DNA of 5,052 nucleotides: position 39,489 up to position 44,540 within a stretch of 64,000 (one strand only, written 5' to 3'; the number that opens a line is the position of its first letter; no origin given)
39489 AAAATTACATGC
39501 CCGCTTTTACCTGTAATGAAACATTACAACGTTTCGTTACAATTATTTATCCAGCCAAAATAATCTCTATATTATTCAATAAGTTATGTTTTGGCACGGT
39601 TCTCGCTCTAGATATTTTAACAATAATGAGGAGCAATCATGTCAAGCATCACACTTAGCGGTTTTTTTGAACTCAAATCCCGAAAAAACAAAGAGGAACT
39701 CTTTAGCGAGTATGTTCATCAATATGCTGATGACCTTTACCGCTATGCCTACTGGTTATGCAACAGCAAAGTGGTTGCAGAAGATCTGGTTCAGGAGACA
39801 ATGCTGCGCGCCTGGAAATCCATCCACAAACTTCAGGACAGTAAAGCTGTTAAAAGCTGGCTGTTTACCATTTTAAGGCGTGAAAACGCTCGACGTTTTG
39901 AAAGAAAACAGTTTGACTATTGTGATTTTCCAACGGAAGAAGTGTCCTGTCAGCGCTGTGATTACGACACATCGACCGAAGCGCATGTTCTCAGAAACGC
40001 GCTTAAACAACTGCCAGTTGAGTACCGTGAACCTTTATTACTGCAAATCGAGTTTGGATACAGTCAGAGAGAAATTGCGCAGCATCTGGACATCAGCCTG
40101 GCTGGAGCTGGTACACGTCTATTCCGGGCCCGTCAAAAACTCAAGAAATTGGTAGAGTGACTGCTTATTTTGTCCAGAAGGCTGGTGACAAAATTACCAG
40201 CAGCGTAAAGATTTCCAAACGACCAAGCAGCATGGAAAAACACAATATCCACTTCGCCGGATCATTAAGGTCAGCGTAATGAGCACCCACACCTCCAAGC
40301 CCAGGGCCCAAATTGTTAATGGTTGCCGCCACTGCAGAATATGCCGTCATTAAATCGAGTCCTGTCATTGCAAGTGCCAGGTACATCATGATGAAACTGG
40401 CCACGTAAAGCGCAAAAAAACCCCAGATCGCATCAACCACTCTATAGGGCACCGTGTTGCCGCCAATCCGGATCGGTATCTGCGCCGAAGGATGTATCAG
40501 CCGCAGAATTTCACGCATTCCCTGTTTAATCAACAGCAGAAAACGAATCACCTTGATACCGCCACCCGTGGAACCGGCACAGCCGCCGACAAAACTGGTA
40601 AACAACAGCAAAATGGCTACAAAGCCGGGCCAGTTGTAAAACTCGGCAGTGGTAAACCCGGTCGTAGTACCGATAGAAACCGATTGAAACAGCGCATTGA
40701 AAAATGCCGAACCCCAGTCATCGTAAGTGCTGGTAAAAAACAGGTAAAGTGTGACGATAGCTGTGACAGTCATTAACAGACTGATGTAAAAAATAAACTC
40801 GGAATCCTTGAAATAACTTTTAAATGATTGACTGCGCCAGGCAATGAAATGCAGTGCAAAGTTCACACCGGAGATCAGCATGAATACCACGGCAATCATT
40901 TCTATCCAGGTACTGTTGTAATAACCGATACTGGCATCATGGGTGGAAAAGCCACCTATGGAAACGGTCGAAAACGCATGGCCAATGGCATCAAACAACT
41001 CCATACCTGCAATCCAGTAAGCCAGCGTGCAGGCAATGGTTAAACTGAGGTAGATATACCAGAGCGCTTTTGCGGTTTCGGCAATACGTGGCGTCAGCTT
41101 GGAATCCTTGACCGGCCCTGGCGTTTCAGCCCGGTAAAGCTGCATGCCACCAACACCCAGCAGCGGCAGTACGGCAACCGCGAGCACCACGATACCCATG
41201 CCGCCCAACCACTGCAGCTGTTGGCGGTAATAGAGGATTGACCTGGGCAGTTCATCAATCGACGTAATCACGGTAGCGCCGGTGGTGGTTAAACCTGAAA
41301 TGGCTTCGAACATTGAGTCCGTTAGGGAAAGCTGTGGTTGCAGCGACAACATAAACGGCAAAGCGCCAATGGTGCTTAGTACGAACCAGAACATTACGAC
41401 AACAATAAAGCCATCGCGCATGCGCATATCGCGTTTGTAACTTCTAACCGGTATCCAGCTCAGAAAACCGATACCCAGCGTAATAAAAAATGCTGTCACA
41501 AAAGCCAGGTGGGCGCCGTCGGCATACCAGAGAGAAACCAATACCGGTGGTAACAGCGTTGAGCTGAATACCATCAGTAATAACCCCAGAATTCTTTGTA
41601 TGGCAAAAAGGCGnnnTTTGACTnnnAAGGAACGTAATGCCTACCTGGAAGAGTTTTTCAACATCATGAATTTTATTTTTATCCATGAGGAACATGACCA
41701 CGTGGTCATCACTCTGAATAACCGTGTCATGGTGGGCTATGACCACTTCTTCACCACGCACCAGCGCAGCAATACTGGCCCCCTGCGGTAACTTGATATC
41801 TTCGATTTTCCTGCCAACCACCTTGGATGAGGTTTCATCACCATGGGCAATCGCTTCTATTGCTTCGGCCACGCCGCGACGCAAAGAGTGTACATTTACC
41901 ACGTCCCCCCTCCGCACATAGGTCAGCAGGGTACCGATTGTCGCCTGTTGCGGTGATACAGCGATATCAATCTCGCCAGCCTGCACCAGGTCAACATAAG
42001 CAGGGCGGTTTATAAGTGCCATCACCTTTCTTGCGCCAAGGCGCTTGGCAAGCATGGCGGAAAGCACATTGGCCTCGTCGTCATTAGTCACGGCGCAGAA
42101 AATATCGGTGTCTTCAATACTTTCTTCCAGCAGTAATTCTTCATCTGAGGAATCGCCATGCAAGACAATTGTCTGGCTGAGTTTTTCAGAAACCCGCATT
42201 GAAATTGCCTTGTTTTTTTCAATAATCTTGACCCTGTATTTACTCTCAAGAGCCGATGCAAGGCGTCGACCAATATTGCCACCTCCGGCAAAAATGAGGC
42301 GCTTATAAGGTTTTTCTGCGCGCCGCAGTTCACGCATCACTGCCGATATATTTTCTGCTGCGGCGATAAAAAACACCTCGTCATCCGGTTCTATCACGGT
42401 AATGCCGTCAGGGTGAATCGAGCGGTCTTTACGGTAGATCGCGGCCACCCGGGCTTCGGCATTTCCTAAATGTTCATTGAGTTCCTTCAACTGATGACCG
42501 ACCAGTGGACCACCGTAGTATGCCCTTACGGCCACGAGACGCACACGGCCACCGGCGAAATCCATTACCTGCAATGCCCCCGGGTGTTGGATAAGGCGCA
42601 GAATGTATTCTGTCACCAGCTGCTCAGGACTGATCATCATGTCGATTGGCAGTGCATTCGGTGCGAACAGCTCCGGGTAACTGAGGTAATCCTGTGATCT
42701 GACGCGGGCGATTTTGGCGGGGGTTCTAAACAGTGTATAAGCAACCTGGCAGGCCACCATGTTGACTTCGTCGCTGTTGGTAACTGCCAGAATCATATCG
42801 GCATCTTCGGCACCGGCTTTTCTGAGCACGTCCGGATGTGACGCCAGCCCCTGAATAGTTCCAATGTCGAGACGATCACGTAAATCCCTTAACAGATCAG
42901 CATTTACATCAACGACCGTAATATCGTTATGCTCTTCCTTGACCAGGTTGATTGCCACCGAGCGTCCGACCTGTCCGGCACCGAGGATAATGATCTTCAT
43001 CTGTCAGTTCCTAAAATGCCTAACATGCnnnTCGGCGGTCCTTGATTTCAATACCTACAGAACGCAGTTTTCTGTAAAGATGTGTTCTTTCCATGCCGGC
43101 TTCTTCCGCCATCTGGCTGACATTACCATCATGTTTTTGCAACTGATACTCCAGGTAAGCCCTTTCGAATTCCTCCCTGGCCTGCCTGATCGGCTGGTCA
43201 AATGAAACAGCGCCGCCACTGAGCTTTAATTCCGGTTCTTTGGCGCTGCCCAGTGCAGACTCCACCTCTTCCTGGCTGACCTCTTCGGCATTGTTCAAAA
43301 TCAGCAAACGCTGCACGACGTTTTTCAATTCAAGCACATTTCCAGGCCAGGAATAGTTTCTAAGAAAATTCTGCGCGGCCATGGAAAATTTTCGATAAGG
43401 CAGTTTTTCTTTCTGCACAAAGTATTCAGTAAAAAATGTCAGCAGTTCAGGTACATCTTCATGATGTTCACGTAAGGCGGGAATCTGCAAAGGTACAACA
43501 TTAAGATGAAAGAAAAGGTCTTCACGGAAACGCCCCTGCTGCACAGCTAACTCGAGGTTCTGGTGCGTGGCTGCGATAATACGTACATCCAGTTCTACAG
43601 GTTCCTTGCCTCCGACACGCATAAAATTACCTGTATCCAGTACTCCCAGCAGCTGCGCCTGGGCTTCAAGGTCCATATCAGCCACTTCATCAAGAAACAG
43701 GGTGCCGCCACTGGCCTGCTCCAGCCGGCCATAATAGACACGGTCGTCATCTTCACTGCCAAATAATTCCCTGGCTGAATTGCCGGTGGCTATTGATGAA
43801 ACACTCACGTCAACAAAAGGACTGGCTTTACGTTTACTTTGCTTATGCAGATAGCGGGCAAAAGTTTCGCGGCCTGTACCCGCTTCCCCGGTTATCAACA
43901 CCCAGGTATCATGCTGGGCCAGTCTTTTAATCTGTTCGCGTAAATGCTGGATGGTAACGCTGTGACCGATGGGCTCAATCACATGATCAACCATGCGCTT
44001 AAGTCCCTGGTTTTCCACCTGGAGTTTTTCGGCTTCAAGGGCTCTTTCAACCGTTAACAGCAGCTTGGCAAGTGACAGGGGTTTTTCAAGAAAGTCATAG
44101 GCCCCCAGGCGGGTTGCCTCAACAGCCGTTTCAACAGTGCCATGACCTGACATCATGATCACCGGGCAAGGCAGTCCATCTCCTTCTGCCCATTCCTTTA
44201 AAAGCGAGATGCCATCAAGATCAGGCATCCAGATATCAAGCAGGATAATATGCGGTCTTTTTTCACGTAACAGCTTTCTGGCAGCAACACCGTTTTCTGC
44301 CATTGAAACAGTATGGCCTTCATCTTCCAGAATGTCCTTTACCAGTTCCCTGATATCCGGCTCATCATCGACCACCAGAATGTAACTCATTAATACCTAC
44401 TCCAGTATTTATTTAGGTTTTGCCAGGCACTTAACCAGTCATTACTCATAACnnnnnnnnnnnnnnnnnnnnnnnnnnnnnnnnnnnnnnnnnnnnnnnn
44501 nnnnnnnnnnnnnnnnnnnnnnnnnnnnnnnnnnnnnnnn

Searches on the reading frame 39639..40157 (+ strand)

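Call 5: search_protein_families(library=pfam, proteins=[window:39639-40157:+], max_evalue=0.01)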
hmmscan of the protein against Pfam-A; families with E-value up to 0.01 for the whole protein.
window:39639-40157:+ (173 aa): 4 families
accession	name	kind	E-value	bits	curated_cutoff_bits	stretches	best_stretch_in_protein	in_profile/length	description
PF04542.20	Sigma70_r2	-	1.5e-17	63.6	24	1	26-91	2-69/71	Sigma-70 region 2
PF08281.18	Sigma70_r4_2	-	2.7e-14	53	25.7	1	118-168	4-54/54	Sigma-70, region 4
PF22029.2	PhyR_sigma2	-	5.5e-07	30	27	1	33-79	8-54/55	Sigma2 domain of PhyR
PF04545.22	Sigma70_r4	-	0.00016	21.6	24.1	1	121-170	1-50/50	Sigma-70, region 4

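Call 6: search_protein_families(library=ncbifam, proteins=[window:39639-40157:+], max_evalue=0.01)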
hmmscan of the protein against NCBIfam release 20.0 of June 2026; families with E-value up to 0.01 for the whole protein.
window:39639-40157:+ (173 aa): 87 families (the best 25 are shown)
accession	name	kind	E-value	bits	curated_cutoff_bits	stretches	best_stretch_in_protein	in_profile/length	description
NF009170.0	PRK12517.1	subfamily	3.2e-62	209.3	197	1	16-173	19-177/188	RNA polymerase sigma factor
TIGR02950.1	SigM_subfam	subfamily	7.8e-27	94.1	147.95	1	24-173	4-159/159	RNA polymerase sigma factor, SigM family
NF058625.1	sigma_PG0214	equivalog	2.6e-23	82.6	130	1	19-170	3-159/170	GFO_1088 family ECF-type sigma factor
TIGR02959.1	SigZ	equivalog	2.9e-23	82.6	168.65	1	28-172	3-148/170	RNA polymerase sigma factor SigZ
TIGR02983.1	SigE-fam_strep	subfamily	2.9e-22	79.3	141.55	1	17-172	3-158/162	SigE family RNA polymerase sigma factor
TIGR02937.1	sigma70-ECF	superfamily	3.7e-22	78.7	42.9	1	21-170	2-163/165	sigma-70 family RNA polymerase sigma factor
NF007215.0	PRK09637.1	equivalog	1e-21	77.8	212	1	27-172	8-154/181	RNA polymerase sigma factor SigZ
NF007227.0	PRK09645.1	subfamily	2.1e-21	76.6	202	1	15-170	8-168/177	sigma-70 family RNA polymerase sigma factor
NF009198.0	PRK12546.1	equivalog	2.9e-21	76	270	1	29-172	16-161/188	RNA polymerase sigma factor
TIGR02985.1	Sig70_bacteroi1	subfamily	4.6e-21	75.7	126.4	1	21-170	2-160/162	RNA polymerase sigma-70 factor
NF007226.0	PRK09644.1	equivalog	1.2e-20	74.2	199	1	27-172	8-157/166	RNA polymerase sigma factor SigM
NF009185.0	PRK12533.1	equivalog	1.6e-19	70.5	248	1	15-172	24-193/231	RNA polymerase sigma factor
NF006089.0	PRK08241.1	subfamily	1.6e-19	70.2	240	2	14-78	16-80/343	RNA polymerase subunit sigma-70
NF006930.0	PRK09415.1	subfamily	2.9e-19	69.6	198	1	12-172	8-175/179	RNA polymerase factor sigma C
NF007223.0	PRK09641.1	equivalog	7.3e-19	68.3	209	1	15-171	13-183/187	RNA polymerase sigma factor SigW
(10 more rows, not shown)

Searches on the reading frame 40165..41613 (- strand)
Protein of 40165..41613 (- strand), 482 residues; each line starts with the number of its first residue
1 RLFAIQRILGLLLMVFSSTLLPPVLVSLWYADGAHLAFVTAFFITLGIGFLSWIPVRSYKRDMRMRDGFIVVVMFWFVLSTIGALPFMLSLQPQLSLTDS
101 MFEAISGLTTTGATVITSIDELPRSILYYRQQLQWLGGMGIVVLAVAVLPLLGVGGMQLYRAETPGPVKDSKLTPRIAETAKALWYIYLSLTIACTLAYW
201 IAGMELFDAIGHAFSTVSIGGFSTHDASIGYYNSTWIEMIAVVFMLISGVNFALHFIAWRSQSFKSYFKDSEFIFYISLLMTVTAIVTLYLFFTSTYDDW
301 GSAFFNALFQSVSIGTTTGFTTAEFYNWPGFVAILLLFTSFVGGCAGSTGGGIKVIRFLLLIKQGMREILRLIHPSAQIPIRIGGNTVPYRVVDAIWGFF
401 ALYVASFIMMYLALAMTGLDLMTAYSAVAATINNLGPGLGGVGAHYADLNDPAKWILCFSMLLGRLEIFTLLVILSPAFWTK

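Call 5: search_protein_families(library=pfam, proteins=[window:40165-41613:-], max_evalue=0.01)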
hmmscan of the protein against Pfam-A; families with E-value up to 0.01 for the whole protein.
window:40165-41613:- (482 aa): 1 family
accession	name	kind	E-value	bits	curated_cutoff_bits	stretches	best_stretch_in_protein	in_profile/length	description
PF02386.22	TrkH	-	4e-98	329.5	27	1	36-476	3-491/502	Cation transport protein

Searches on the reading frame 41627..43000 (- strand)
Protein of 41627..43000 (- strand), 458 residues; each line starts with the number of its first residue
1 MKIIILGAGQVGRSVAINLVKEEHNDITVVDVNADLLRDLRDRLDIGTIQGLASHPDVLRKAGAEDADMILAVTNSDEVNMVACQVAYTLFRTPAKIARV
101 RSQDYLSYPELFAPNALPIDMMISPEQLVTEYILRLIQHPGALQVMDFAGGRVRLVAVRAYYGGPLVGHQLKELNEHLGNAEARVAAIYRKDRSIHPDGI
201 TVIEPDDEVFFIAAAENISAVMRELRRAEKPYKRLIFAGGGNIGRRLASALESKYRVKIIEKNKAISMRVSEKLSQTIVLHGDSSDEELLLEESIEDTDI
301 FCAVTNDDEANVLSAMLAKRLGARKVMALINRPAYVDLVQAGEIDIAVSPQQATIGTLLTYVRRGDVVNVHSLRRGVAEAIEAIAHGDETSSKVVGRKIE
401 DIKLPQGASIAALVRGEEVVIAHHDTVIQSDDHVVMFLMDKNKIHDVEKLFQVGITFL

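Call 82: search_protein_families(library=ncbifam, proteins=[window:41627-43000:-], max_evalue=1e-10)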
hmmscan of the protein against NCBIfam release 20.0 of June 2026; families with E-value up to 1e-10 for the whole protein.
window:41627-43000:- (458 aa): 16 families
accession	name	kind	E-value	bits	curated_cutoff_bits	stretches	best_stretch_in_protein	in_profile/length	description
NF007032.0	PRK09496.1-4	equivalog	8.7e-225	746.9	309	1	1-458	1-457/457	Trk system potassium transporter TrkA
NF007030.0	PRK09496.1-1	equivalog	5.3e-211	701.1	371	1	1-458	1-458/458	Trk system potassium transporter TrkA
NF007031.0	PRK09496.1-2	equivalog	7.5e-148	493.4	289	1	1-458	1-458/458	Trk system potassium transporter TrkA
NF007039.0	PRK09496.3-2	equivalog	1.3e-124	416.4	293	1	1-452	1-445/446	Trk system potassium transporter TrkA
NF007041.0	PRK09496.3-4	equivalog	1.2e-102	344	386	1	1-453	1-445/450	Trk system potassium transporter TrkA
NF007038.0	PRK09496.2-6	equivalog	9.1e-88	294.9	374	1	1-452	1-445/445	Trk system potassium transporter TrkA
NF007034.0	PRK09496.2-1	subfamily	6.7e-87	292.2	344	1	1-447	1-441/445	Trk system potassium transporter TrkA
NF007036.0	PRK09496.2-3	subfamily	3.6e-82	276.5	407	1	1-452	1-448/448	Trk system potassium transporter TrkA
NF007037.0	PRK09496.2-4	equivalog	6.4e-77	259.3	445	1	1-452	1-454/454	Trk system potassium transporter TrkA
NF007033.0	PRK09496.1-5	equivalog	4.8e-75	253.3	338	1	1-450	1-446/449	Trk system potassium transporter TrkA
NF007040.0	PRK09496.3-3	equivalog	3.7e-71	240.1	455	1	2-452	5-462/462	Trk system potassium transporter TrkA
NF007043.0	PRK09496.3-6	equivalog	3.4e-67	227.1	384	1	1-447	1-440/445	Trk system potassium transporter TrkA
NF007035.0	PRK09496.2-2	equivalog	2.3e-66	224.4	521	1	1-453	1-451/455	Trk system potassium transporter TrkA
NF007042.0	PRK09496.3-5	equivalog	1.3e-37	129.6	467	1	1-451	1-462/466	Trk system potassium transporter TrkA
NF003716.0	PRK05326.1-3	equivalog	8.9e-14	50.8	355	0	390-445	421-476/499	potassium/proton antiporter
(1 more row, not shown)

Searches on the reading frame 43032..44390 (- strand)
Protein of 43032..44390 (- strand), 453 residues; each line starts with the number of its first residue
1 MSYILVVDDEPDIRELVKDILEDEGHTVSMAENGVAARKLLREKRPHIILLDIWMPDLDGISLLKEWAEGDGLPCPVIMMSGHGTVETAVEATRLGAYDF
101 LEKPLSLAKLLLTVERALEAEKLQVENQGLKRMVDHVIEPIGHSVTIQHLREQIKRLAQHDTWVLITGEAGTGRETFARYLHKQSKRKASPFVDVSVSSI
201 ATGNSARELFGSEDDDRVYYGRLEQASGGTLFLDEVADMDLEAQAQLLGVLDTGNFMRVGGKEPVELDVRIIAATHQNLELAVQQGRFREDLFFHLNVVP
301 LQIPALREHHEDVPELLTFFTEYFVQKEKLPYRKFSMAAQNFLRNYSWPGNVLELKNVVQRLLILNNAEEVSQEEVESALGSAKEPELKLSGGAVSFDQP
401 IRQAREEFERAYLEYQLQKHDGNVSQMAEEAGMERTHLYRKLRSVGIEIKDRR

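Call 82: search_protein_families(library=ncbifam, proteins=[window:43032-44390:-], max_evalue=1e-10)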
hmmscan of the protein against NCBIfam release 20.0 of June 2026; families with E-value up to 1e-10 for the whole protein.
window:43032-44390:- (453 aa): 74 families (the best 25 are shown)
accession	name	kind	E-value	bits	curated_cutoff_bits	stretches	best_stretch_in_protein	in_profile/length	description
NF051870.1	NAssimRespRegNtrX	equivalog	5e-146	487.1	600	1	2-447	2-452/452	nitrogen assimilation response regulator NtrX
TIGR01818.1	ntrC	equivalog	2.1e-112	376.3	558.6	1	4-444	1-462/463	nitrogen regulation protein NR(I)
NF008469.0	PRK11361.1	equivalog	2.9e-95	319.7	714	1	3-449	6-458/461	acetoacetate metabolism transcriptional regulator AtoC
TIGR02915.1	PEP_resp_reg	equivalog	3e-90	303.2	502.6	1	4-447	1-444/445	PEP-CTERM-box response regulator transcription factor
NF008176.1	PRK10923.1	equivalog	2.7e-88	296.6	620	1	4-448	6-469/469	nitrogen regulation protein NR(I)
NF041946.1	LuxO_transreg_Vib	equivalog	7.5e-82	275.6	800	1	7-444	2-459/463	quorum-sensing sigma-54 dependent transcriptional regulator LuxO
NF011695.0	PRK15115.1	equivalog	9.5e-81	271.8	763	1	3-444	8-435/445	two-component system response regulator GlrR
NF007689.0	PRK10365.1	equivalog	2.5e-77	260.5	760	1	4-442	8-439/441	sigma-54-dependent response regulator transcription factor ZraR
NF041552.1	TF_PrdR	equivalog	7.9e-76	255.6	795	1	115-443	243-574/577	sigma-54 dependent transcriptional regulator PrdR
NF003451.0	PRK05022.1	equivalog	1.2e-71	242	476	1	108-448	162-511/512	nitric oxide reductase transcriptional regulator NorR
TIGR01817.1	nifA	equivalog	3.8e-69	233.8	528.85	1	133-394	193-454/534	nif-specific transcriptional activator NifA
NF049963.1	RespRegFlgRCampy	domain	5.3e-69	233.1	750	1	6-376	5-377/429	fla regulon two-component system response regulator FlgR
NF050807.1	TransRegFlbDCaul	equivalog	7.3e-67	226.2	750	1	20-384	19-369/454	sigma-54-dependent transcriptional regulator FlbD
TIGR02329.1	propionate_PrpR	equivalog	8.6e-66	222.6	499.2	1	135-443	209-525/526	propionate catabolism operon regulatory protein PrpR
NF038308.1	RNA_repair_RtcR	equivalog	2.4e-64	218.1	650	1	120-389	164-445/530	RNA repair transcriptional activator RtcR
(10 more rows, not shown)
